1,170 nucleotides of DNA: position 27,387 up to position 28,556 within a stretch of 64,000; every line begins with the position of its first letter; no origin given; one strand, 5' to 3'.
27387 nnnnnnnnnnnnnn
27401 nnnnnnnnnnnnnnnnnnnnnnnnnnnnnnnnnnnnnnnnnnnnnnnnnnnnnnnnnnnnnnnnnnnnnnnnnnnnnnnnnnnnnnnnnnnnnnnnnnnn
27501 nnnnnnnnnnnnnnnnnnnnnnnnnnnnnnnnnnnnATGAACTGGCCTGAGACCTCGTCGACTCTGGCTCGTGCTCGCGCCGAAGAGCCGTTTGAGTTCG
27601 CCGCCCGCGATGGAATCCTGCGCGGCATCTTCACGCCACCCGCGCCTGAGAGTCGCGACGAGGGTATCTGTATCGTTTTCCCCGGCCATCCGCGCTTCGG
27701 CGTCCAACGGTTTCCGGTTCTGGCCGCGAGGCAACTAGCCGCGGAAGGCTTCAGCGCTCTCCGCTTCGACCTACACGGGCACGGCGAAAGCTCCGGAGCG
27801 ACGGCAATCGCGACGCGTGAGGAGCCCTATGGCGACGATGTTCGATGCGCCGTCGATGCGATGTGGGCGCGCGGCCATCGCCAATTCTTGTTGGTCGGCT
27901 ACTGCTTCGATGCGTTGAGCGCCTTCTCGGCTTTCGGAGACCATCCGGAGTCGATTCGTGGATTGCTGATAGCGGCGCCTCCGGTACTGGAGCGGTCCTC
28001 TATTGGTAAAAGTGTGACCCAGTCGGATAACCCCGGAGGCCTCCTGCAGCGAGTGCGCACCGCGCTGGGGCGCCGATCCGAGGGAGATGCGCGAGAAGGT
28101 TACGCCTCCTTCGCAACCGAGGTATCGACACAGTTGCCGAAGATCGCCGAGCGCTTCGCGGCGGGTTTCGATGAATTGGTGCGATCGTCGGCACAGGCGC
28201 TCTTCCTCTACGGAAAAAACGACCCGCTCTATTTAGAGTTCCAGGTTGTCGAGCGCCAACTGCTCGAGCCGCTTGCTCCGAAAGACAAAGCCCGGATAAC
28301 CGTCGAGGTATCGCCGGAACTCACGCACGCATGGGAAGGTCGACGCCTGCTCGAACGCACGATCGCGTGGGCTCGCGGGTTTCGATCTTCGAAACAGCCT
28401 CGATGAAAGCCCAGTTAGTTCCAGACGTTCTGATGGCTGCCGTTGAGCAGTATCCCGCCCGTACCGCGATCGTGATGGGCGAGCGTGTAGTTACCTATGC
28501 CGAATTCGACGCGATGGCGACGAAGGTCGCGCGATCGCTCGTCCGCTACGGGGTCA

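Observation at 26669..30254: Translationally coupled cassette of hydrolase-hydrolase-adenylating ligase-carrier protein with non-canonical nucleophile elbows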

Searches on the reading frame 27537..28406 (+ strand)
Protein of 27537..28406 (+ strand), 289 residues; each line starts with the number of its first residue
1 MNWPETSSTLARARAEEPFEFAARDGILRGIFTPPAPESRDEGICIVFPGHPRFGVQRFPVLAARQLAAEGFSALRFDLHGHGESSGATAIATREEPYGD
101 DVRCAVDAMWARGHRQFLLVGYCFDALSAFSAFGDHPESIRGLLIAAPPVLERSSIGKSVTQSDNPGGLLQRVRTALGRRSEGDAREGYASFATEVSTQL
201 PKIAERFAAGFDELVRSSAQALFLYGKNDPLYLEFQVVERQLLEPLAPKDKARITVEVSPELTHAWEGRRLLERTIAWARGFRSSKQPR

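Call 3: search_protein_families(library=ncbifam, proteins=[window:27537-28406:+], max_evalue=0.01)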
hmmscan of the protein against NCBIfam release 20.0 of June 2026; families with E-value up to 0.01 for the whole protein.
window:27537-28406:+ (289 aa): 4 families
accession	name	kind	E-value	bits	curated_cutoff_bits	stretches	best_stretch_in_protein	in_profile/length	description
TIGR03100.1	hydr1_PEP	hypoth_equivalog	1.2e-14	54.3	168.45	1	16-161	2-145/274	hydrolase 1, exosortase A system-associated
TIGR03101.1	hydr2_PEP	hypoth_equivalog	4.4e-08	33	202.75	1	21-149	5-133/266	hydrolase 2, exosortase A system-associated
NF051488.1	bifunc_PcaDC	exception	0.0035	16.5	390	1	70-146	37-109/375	bifunctional 3-oxoadipate enol-lactonase/4-carboxymuconolactone decarboxylase PcaDC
TIGR03695.1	menH_SHCHC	equivalog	0.0086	15.5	208.55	0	68-146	25-102/252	2-succinyl-6-hydroxy-2,4-cyclohexadiene-1-carboxylate synthase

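Call 4: search_protein_families(library=pfam, proteins=[window:27537-28406:+], max_evalue=0.01)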
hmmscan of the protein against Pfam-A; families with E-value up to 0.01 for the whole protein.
window:27537-28406:+ (289 aa): 3 families
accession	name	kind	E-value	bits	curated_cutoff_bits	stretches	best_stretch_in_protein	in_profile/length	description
PF12146.15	Hydrolase_4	-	1.8e-10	41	27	1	63-154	23-115/239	Serine aminopeptidase, S33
PF00561.26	Abhydrolase_1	-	2.2e-05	24.7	25.8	1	64-148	20-102/245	alpha/beta hydrolase fold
PF12697.13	Abhydrolase_6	-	0.00067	20.8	26.3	1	62-237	20-178/217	Alpha/beta hydrolase family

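Call 9: find_homologous_proteins(query=window:27537-28406:+, max_evalue=0.001)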
Query window:27537-28406:+ (289 aa): 122 proteins with E <= 0.001 among 8000 candidates; the best 120 are listed.
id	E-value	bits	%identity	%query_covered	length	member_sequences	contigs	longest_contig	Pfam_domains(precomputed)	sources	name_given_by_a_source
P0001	1.0e-188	644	100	100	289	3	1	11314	PF00561.27,PF12146.16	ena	-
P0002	4.7e-167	573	90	100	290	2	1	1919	PF12146.16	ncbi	-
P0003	3.1e-62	229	44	100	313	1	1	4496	PF12146.16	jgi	jgi:alpha/beta superfamily hydrolase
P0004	3.4e-62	229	47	98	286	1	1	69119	PF00561.27,PF12146.16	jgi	jgi:pimeloyl-ACP methyl ester carboxylesterase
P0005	1.1e-60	224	45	99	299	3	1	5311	PF12146.16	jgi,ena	-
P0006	1.6e-60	223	44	98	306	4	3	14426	PF12697.14,PF12146.16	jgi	-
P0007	1.1e-59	220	43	99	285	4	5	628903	PF12697.14,PF00561.27,PF12146.16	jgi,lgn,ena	-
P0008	4.7e-59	218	44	100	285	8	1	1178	PF00561.27,PF12146.16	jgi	jgi:pimeloyl-ACP methyl ester carboxylesterase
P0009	5.0e-59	218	45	99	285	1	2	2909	PF12146.16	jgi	-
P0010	1.1e-58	217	45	99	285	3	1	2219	PF12146.16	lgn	-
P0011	1.4e-58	217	44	100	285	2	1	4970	PF12146.16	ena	-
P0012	3.7e-58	215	41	100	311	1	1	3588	PF12146.16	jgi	jgi:alpha/beta superfamily hydrolase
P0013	9.6e-58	214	44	100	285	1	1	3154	PF12146.16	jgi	jgi:alpha/beta superfamily hydrolase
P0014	1.8e-57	213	44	98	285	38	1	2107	PF12146.16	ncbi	-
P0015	3.9e-57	212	45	98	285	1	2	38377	PF12146.16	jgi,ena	jgi:pimeloyl-ACP methyl ester carboxylesterase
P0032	9.7e-53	198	43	100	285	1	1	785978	PF12697.14,PF12146.16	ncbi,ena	-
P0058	1.6e-41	161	40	98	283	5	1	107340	PF12146.16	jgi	jgi:alpha/beta superfamily hydrolase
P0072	1.9e-39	154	38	98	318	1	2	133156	PF12146.16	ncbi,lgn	-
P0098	5.3e-36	143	36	99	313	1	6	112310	PF00561.27,PF12146.16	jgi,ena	jgi:pimeloyl-ACP methyl ester carboxylesterase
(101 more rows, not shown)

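Call 18: find_encoding_contigs(protein=P0007, flank=10000, max_places=2)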
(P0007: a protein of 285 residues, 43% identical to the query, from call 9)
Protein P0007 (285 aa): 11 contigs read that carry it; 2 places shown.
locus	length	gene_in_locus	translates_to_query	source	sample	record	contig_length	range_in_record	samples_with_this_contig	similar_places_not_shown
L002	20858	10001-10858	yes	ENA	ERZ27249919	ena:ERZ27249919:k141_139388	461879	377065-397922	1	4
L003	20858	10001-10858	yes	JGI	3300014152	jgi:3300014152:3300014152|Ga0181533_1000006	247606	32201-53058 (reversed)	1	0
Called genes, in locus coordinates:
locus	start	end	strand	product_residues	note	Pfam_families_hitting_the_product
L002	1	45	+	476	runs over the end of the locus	PF02589:LUD_dom, PF13187:Fer4_9 (faint), PF00037:Fer4 (faint), PF12797:Fer4_2 (faint), PF13183:Fer4_8, PF13237:Fer4_10 (faint)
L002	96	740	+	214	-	PF02589:LUD_dom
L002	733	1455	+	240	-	PF02754:CCG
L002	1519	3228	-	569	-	PF07167:PhaC_N, PF00561:Abhydrolase_1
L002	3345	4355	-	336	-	PF01636:APH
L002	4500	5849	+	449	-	PF12773:DZR (faint), PF13240:Zn_Ribbon_1 (weak), PF13428:TPR_14 (faint), PF13432:TPR_16 (weak), PF14559:TPR_19, PF13414:TPR_11 (weak), PF13432:TPR_16, PF14559:TPR_19, +9 more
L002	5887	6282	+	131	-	PF04075:F420H2_quin_red, PF01243:PNPOx_N (weak)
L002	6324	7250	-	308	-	PF00483:NTP_transferase, PF12804:NTP_transf_3 (faint)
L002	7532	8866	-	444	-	PF13336:AcetylCoA_hyd_C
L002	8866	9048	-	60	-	-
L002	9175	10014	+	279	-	PF12146:Hydrolase_4 (weak)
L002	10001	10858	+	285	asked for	PF12146:Hydrolase_4, PF12697:Abhydrolase_6 (weak), PF00561:Abhydrolase_1 (faint)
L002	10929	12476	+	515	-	PF00501:AMP-binding, PF13193:AMP-binding_C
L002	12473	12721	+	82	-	-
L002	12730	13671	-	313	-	PF00535:Glycos_transf_2, PF10111:Glyco_tranf_2_2, PF13641:Glyco_tranf_2_3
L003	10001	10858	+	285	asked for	PF12146:Hydrolase_4, PF12697:Abhydrolase_6 (weak), PF00561:Abhydrolase_1 (faint)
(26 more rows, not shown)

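Call 19: find_encoding_contigs(protein=P0032, flank=10000, max_places=2)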
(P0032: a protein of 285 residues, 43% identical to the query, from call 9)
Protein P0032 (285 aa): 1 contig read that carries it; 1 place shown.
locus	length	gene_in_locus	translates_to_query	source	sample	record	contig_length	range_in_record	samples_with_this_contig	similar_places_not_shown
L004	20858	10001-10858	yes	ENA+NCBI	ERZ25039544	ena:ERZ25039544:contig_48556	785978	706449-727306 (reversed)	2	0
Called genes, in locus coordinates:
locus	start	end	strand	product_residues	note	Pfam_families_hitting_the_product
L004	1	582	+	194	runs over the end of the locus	PF08349:DUF1722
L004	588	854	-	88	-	PF12441:CopG_antitoxin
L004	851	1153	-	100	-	PF04365:BrnT_toxin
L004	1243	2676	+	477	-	PF01073:3Beta_HSD (weak), PF01370:Epimerase, PF05368:NmrA, PF13460:NAD_binding_10, PF11066:DUF2867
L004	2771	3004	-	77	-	-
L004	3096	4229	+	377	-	PF25885:HH_EMRA (weak), PF25876:HH_MFP_RND, PF25954:Beta-barrel_RND_2, PF25967:RND-MFP_C (weak), PF25989:YknX_C (weak)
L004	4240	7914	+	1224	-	PF00873:ACR_tran, PF02355:SecD_SecF_C (weak)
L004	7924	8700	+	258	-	PF14023:Bestrophin-like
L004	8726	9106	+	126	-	-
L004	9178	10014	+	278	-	PF12146:Hydrolase_4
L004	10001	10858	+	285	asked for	PF12146:Hydrolase_4, PF12697:Abhydrolase_6 (weak)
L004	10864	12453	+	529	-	PF00501:AMP-binding, PF13193:AMP-binding_C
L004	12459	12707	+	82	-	-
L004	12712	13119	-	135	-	-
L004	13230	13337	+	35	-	-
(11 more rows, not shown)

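Call 20: find_encoding_contigs(protein=P0072, flank=10000, max_places=2)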
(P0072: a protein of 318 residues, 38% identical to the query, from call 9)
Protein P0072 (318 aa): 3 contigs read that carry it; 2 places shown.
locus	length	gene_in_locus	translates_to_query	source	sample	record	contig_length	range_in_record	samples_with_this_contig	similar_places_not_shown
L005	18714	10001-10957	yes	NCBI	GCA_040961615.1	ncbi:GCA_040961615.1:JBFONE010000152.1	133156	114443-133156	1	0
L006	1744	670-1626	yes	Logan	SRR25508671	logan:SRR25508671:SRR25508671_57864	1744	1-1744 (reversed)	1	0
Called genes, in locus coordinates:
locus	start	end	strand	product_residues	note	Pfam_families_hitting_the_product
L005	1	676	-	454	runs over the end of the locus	-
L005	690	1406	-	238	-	PF02563:Poly_export, PF10531:SLBB (weak), PF22461:SLBB_2 (weak)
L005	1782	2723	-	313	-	-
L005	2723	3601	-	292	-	PF11306:DUF3108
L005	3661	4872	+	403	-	PF00155:Aminotran_1_2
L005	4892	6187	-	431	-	PF00675:Peptidase_M16, PF05193:Peptidase_M16_C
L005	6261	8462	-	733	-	-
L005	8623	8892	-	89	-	PF00312:Ribosomal_S15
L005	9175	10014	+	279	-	PF12146:Hydrolase_4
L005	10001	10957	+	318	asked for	PF12146:Hydrolase_4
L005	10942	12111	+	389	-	PF02771:Acyl-CoA_dh_N, PF02770:Acyl-CoA_dh_M, PF00441:Acyl-CoA_dh_1, PF08028:Acyl-CoA_dh_2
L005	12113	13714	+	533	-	PF00501:AMP-binding, PF13193:AMP-binding_C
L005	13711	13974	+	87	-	-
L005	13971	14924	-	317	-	PF06574:FAD_syn, PF01687:Flavokinase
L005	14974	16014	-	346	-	PF01509:TruB_N, PF16198:TruB_C_2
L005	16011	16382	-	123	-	PF02033:RBFA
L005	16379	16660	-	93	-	PF04456:DUF503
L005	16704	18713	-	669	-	?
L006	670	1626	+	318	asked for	PF12146:Hydrolase_4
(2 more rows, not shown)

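Call 21: search_solved_structures(query=window:27537-28406:+, max_evalue=1, show_alignments=2)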
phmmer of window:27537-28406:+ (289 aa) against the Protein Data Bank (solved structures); distinct sequences matched with E-value up to 1: 41.
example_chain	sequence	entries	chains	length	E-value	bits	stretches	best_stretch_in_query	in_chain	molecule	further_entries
5cml_A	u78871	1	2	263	0.00033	23.6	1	63-148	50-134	OsmC family protein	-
7xri_A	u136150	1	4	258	0.00037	23.4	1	64-151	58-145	Cinnamoyl esterase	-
8slj_A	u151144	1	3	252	0.00045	23.1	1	65-154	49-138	Alpha/beta hydrolase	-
7xrh_A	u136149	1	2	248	0.00047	23.1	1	64-151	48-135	Cinnamoyl esterase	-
8skm_A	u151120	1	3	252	0.00056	22.8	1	65-153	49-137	Chlorogenic acid esterase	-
10bv_A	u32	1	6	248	0.00061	22.7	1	65-152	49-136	Chlorogenic acid esterase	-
3qm1_A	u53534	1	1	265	0.0012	21.7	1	40-154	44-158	Cinnamoyl esterase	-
3pf9_A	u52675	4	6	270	0.0013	21.6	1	40-154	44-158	Cinnamoyl esterase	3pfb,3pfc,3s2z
3pf8_A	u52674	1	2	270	0.0018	21.2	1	40-154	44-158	Cinnamoyl esterase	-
9w30_A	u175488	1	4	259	0.0081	19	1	19-149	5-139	Alpha/beta superfamily hydrolase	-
9pir_A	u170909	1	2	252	0.0089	18.9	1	44-114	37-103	Alpha/beta fold hydrolase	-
7wwh_A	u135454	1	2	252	0.0098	18.7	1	27-150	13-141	Alpha/beta hydrolase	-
9pic_A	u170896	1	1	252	0.014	18.3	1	44-114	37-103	Alpha/beta fold hydrolase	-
3qyj_A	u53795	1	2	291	0.014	18.2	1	50-145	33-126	Alr0039 protein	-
9pid_A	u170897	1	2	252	0.014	18.2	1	44-114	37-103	Alpha/beta fold hydrolase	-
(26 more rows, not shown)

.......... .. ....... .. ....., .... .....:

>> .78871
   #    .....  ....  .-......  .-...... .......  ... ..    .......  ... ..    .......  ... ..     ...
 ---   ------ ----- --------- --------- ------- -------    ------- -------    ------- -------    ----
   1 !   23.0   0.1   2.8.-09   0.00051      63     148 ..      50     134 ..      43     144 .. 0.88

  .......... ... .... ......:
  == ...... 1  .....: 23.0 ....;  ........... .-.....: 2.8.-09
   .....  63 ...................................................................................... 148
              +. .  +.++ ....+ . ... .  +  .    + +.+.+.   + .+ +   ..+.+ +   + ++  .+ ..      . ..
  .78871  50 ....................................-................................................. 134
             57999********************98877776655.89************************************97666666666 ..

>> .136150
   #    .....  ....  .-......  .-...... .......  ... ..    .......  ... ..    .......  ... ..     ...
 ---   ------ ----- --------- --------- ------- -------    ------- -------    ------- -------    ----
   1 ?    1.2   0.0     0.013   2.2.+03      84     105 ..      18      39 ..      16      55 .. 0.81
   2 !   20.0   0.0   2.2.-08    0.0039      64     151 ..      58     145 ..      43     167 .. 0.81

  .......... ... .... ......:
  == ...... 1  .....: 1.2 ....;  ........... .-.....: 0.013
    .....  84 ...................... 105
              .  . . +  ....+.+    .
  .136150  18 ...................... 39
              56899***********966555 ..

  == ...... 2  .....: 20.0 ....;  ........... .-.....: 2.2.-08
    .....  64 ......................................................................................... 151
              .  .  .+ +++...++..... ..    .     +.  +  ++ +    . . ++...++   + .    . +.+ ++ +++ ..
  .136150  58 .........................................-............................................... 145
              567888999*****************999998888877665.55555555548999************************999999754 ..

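Call 24: search_dna_similar(query=window:27537-28406:+, collection=plasmids, mode=protein, max_evalue=0.001, max_rows=30)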
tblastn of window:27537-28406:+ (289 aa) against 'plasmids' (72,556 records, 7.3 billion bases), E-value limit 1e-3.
Records with a match: 9; places in all: 9; records where one place covers at least 80% of the query: 0.
Best place of each record, by identity: <60% 9.
By first word of the organism name: Mycetohabitans 5; Azospirillum 2; Cupriavidus 1; Thermomicrobium 1.
By predicted mobility (MOB-suite, as given by PLSDB): non-mobilizable 8; mobilizable 1.
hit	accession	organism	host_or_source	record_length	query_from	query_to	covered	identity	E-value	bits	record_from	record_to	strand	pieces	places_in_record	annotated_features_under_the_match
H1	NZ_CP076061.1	Cupriavidus sp. EM10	Pure-cultured cell,sewage water sludge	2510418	45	229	64%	29.6%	1e-6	57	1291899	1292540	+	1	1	none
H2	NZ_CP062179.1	Mycetohabitans endofungorum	Rhizopus microsporus,bacterial ...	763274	51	230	62%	25.6%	9e-5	51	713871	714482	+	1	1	alpha/beta fold hydrolase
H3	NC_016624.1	Azospirillum lipoferum 4B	-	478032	54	136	29%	37.9%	9e-5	51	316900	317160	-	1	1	alpha/beta fold hydrolase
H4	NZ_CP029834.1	Azospirillum ramasamyi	single cell,Cow dung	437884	54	136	29%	37.9%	1e-4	51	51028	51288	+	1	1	alpha/beta fold hydrolase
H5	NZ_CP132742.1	Mycetohabitans endofungorum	Rhizopus microsporus,culture isolated ...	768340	51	149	34%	31.1%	1e-4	50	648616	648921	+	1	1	alpha/beta fold hydrolase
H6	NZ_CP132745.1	Mycetohabitans endofungorum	-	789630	51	145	33%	31.3%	1e-4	50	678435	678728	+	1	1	alpha/beta fold hydrolase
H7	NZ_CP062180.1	Mycetohabitans endofungorum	Rhizopus microsporus,bacterial ...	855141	51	145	33%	31.3%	2e-4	50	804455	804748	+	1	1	alpha/beta fold hydrolase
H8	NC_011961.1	Thermomicrobium roseum DSM 5159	-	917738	69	152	29%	34.5%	5e-4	49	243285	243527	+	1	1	alpha/beta hydrolase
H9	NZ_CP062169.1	Mycetohabitans endofungorum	Rhizopus microsporus,bacterial ...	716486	51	132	28%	34.9%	3e-4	50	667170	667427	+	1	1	alpha/beta fold hydrolase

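Call 26: get_annotated_region(hit=H1, flank=12000)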
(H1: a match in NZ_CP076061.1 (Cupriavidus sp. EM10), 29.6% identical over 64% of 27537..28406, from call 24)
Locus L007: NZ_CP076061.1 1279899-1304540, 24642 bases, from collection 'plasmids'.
description: Cupriavidus sp. EM10 plasmid p352-1, complete sequence
organism: Cupriavidus sp. EM10 (NCBI taxid 2839983)
taxonomy: Bacteria; Pseudomonadota; Betaproteobacteria; Burkholderiales; Burkholderiaceae; Cupriavidus; Cupriavidus sp. EM10
host: -; source: Pure-cultured cell,sewage water sludge; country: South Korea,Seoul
typing (MOB-suite, as given by PLSDB): non-mobilizable
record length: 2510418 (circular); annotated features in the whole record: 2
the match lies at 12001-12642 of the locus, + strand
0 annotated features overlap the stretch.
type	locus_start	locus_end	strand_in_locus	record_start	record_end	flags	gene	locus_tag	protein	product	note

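Call 28: search_protein_families(library=ncbifam, proteins=[L007:10990-13008:+, L007:13045-13872:+, L007:14155-16707:+, L007:8562-10958:+, L007:17146-18810:+, L007:15309-17135:+, L007:11922-13943:+], max_evalue=0.00001)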
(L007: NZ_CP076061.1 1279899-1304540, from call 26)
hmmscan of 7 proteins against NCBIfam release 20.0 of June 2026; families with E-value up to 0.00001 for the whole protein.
L007:10990-13008:+ (672 aa): 3 families
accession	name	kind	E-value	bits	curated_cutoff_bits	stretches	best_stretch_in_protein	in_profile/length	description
TIGR03100.1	hydr1_PEP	hypoth_equivalog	2.2e-33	115.7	168.45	2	336-604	26-273/274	hydrolase 1, exosortase A system-associated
TIGR03101.1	hydr2_PEP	hypoth_equivalog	1.4e-22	80.5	202.75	2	44-166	27-148/266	hydrolase 2, exosortase A system-associated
NF041096.1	esterase_EstD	equivalog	8.1e-10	38.3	600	1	68-151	190-274/421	esterase EstD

L007:13045-13872:+ (275 aa): 0 families

L007:14155-16707:+ (850 aa): 3 families
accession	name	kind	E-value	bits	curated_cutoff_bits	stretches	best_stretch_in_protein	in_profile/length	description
NF052501.1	RdCuOxGlxASco2837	equivalog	4.4e-51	173.9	800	2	475-849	269-644/645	radical copper oxidase GlxA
NF035930.1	lectin_2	subfamily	9.8e-15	54.9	100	1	251-328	165-238/238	lectin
NF052302.1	Rv1419_fam_lectin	exception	6.9e-07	29.1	200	1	237-373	25-151/153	Rv1419 family lectin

L007:8562-10958:+ (798 aa): 13 families
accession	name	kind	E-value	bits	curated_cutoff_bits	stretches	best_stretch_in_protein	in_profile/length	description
NF008568.0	PRK11519.1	equivalog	1.6e-103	347.3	1068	2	29-469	27-453/720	tyrosine-protein kinase Wzc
NF007350.0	PRK09841.1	equivalog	1e-95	321.4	1248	2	561-768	501-708/726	tyrosine-protein kinase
TIGR01005.1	eps_transp_fam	subfamily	7.1e-68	229.5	411.7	2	565-768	520-723/754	exopolysaccharide transport protein family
TIGR03029.1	EpsG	equivalog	7.6e-47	159.7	313.8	1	559-761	71-273/274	chain length determinant protein tyrosine kinase EpsG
TIGR01007.1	eps_fam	subfamily_domain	3.8e-44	150.7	108.05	1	575-767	3-194/204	polysaccharide biosynthesis tyrosine autokinase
TIGR03018.1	pepcterm_TyrKin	hypoth_equivalog_domain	1.7e-36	125.5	230.65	1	563-753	3-201/207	XrtA-associated tyrosine autokinase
TIGR03007.1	pepcterm_ChnLen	equivalog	8.6e-25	86.9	278.85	2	349-494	318-467/498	XrtA system polysaccharide chain length determinant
TIGR01969.1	minD_arch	subfamily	1.6e-13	50.5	201.75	1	592-764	1-171/251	cell division ATPase MinD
NF041546.1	ParA_partition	equivalog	4.7e-10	39.3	180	1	593-638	1-45/203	ParA family partition ATPase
TIGR03017.1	EpsF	equivalog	2.7e-09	36.3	422.75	0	348-487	303-443/444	chain length determinant protein EpsF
TIGR01968.1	minD_bact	equivalog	5.1e-08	32.6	212.9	1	592-712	2-123/261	septum site-determining protein MinD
TIGR03371.1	cellulose_yhjQ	equivalog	7e-08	32.3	157.85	1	593-776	3-191/246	cellulose biosynthesis protein BcsQ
TIGR03815.1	CpaE_hom_Actino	equivalog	4.4e-07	29.3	154.45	1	591-734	111-255/340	septum site-determining protein Ssd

L007:17146-18810:+ (554 aa): 0 families

L007:15309-17135:+ (608 aa): 0 families

L007:11922-13943:+ (673 aa): 0 families

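Call 35: find_encoding_contigs(protein=P0004, flank=10000, max_places=1)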
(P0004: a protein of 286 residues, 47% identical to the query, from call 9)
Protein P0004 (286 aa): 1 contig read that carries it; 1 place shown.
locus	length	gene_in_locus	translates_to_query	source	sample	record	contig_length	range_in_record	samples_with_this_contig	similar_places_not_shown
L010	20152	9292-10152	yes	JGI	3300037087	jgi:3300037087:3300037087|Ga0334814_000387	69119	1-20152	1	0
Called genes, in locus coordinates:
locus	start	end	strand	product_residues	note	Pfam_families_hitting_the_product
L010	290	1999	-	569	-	PF07167:PhaC_N, PF00561:Abhydrolase_1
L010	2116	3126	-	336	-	PF01636:APH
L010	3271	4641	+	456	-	PF23914:TPR_CcmH_CycH (weak), PF13371:TPR_9 (weak), PF13432:TPR_16, PF14559:TPR_19, PF13414:TPR_11 (weak), PF23914:TPR_CcmH_CycH (weak), PF13432:TPR_16, PF14559:TPR_19, +11 more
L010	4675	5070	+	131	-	PF04075:F420H2_quin_red, PF01243:PNPOx_N (weak)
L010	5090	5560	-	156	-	PF10604:Polyketide_cyc2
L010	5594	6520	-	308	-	PF00483:NTP_transferase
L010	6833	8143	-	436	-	PF02550:AcetylCoA_hydro (weak), PF13336:AcetylCoA_hyd_C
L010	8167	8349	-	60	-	-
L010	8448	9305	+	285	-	PF12146:Hydrolase_4 (weak)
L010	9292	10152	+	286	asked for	PF12146:Hydrolase_4, PF00561:Abhydrolase_1 (faint)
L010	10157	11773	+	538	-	PF00501:AMP-binding, PF13193:AMP-binding_C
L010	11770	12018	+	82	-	-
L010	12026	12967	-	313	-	PF00535:Glycos_transf_2, PF10111:Glyco_tranf_2_2, PF13641:Glyco_tranf_2_3, PF13632:Glyco_trans_2_3 (weak)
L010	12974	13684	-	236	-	PF00561:Abhydrolase_1, PF12146:Hydrolase_4, PF12697:Abhydrolase_6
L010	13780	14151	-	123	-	-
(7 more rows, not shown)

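Call 36: find_encoding_contigs(protein=P0098, flank=10000, max_places=1)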
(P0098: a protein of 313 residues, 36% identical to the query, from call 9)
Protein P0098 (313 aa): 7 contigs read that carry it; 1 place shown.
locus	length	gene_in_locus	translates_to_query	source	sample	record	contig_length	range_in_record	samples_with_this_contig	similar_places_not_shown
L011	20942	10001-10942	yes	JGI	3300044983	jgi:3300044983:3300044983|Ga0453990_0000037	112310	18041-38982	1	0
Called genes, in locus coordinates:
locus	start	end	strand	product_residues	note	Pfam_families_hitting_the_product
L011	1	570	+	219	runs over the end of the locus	-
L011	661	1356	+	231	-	-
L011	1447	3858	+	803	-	-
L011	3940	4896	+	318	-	PF03308:MeaB, PF00009:GTP_EFTU (faint), PF02492:cobW, PF01656:CbiA (weak), PF03029:ATP_bind_1 (faint)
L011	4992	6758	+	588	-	-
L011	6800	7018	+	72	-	PF01381:HTH_3 (weak)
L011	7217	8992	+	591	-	-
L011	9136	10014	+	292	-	PF12146:Hydrolase_4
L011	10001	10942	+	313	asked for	PF12146:Hydrolase_4, PF00561:Abhydrolase_1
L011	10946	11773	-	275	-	PF13489:Methyltransf_23, PF06325:PrmA, PF13847:Methyltransf_31 (weak), PF08241:Methyltransf_11 (weak), PF08242:Methyltransf_12, PF13649:Methyltransf_25 (weak)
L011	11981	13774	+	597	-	PF01642:MM_CoA_mutase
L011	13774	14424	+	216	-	-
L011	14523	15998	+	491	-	-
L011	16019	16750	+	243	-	PF02310:B12-binding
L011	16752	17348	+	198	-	PF02525:Flavodoxin_2 (faint), PF03358:FMN_red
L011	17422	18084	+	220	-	-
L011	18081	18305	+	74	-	-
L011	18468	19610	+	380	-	PF02771:Acyl-CoA_dh_N, PF02770:Acyl-CoA_dh_M, PF00441:Acyl-CoA_dh_1, PF08028:Acyl-CoA_dh_2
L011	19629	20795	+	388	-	PF08495:FIST, PF10442:FIST_C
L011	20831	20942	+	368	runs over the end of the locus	-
